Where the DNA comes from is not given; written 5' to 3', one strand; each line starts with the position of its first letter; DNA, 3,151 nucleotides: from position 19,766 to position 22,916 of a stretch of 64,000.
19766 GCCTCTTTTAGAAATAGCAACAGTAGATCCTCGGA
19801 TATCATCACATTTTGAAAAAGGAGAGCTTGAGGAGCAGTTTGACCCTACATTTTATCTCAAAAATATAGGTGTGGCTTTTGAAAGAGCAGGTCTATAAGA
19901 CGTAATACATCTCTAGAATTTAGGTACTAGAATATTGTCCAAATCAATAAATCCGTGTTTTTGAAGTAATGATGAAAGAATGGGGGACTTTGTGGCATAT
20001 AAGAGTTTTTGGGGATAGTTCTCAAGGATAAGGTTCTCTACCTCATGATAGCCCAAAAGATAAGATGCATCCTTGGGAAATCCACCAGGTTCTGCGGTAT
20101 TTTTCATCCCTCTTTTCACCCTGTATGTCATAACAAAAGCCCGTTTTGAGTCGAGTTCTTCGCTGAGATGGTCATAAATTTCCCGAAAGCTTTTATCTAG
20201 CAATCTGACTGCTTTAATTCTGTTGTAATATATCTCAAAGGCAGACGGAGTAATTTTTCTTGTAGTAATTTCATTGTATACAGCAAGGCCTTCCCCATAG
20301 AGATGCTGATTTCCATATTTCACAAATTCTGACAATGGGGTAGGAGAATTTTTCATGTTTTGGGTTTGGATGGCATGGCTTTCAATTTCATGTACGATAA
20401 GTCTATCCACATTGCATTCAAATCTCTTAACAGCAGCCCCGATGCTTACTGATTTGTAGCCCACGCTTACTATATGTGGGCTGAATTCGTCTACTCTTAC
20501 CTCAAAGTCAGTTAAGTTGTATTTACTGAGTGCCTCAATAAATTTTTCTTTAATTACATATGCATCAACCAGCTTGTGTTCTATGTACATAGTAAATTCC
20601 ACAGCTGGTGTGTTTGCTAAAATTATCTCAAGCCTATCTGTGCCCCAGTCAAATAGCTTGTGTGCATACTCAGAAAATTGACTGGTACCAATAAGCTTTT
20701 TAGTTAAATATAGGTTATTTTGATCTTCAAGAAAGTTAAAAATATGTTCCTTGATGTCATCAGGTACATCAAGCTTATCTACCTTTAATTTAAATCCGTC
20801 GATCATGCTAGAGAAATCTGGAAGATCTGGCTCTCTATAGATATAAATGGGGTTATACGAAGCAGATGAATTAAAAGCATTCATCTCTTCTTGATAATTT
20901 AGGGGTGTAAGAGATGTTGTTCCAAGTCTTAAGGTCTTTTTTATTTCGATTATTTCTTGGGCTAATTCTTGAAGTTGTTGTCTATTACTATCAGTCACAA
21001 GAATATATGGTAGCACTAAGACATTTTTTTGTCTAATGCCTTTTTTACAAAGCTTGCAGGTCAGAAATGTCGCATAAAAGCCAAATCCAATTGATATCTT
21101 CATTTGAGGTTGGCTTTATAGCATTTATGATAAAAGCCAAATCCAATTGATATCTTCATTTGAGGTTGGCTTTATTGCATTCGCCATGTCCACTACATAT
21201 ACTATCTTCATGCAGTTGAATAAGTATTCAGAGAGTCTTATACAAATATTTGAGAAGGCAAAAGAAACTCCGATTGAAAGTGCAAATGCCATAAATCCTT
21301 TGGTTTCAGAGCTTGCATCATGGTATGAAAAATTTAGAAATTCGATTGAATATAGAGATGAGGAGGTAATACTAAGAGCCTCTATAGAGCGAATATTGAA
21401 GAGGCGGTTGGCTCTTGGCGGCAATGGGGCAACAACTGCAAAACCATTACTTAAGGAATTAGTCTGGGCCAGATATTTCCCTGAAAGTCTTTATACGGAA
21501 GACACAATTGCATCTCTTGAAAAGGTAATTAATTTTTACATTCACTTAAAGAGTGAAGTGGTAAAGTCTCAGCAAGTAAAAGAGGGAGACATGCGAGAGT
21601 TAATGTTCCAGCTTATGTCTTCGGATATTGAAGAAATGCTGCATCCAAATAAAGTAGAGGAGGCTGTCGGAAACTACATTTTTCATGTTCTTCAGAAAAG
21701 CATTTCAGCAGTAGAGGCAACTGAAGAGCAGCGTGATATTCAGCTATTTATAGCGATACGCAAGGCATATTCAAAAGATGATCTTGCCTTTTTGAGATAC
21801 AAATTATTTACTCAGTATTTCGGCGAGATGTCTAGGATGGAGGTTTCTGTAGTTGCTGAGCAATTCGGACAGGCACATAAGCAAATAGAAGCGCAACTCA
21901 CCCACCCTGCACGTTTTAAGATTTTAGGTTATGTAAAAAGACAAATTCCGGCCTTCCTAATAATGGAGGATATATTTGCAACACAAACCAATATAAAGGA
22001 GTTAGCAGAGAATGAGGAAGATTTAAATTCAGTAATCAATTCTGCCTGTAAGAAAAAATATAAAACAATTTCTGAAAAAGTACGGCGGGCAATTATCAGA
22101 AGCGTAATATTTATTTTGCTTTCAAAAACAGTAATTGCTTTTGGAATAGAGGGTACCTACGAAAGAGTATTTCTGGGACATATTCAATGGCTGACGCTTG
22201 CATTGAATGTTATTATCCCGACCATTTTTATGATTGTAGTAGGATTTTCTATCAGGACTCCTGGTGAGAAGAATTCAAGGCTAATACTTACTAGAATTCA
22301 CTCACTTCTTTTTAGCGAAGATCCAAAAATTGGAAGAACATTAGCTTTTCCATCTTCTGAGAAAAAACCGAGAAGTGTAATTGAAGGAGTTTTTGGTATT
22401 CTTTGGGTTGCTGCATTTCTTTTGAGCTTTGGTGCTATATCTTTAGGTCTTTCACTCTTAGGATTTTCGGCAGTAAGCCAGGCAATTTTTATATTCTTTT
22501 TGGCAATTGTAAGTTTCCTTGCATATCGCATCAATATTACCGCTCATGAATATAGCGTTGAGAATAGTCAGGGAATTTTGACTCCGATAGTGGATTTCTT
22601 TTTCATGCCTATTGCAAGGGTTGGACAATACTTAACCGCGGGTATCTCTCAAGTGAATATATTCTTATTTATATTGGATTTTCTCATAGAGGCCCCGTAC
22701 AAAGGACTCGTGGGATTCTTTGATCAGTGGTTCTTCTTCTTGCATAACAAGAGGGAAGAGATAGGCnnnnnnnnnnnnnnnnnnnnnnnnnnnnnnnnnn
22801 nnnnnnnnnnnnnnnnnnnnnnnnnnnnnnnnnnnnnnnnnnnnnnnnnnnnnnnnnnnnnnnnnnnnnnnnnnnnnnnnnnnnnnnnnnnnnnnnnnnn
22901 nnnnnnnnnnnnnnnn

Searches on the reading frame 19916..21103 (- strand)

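Call 32: search_protein_families(library=pfam, max_evalue=0.001, proteins=[window:19916-21103:-])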
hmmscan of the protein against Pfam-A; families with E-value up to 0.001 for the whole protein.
window:19916-21103:- (396 aa): 1 family
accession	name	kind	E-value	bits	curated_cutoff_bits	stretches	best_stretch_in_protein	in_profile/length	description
PF08014.17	MATCAP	-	5.1e-24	85.4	27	1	138-362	64-303/365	Microtubule-associated tyrosine carboxypeptidase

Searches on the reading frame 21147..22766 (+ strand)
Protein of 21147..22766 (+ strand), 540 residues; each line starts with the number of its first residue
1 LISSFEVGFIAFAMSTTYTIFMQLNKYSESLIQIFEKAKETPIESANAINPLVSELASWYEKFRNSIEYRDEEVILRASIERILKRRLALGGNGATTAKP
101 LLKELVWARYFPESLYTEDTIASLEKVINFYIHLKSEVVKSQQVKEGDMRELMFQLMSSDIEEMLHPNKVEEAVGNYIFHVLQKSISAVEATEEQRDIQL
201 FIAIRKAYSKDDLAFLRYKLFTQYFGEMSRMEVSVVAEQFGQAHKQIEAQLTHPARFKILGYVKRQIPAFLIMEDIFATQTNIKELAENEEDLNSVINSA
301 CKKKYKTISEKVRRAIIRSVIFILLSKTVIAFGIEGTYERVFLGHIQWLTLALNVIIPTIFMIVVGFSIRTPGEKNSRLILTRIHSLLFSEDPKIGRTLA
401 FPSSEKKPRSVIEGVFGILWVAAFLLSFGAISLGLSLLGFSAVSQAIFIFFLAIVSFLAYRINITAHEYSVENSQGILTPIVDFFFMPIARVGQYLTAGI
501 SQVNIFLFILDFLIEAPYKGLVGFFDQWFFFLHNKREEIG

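Call 32: search_protein_families(library=pfam, max_evalue=0.001, proteins=[window:21147-22766:+])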
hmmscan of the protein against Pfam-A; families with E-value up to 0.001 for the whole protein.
window:21147-22766:+ (540 aa): 1 family
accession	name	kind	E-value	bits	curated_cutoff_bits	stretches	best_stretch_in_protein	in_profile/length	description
PF11239.13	DUF3040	-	0.00047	20.8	24.7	0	378-445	8-80/84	Protein of unknown function (DUF3040)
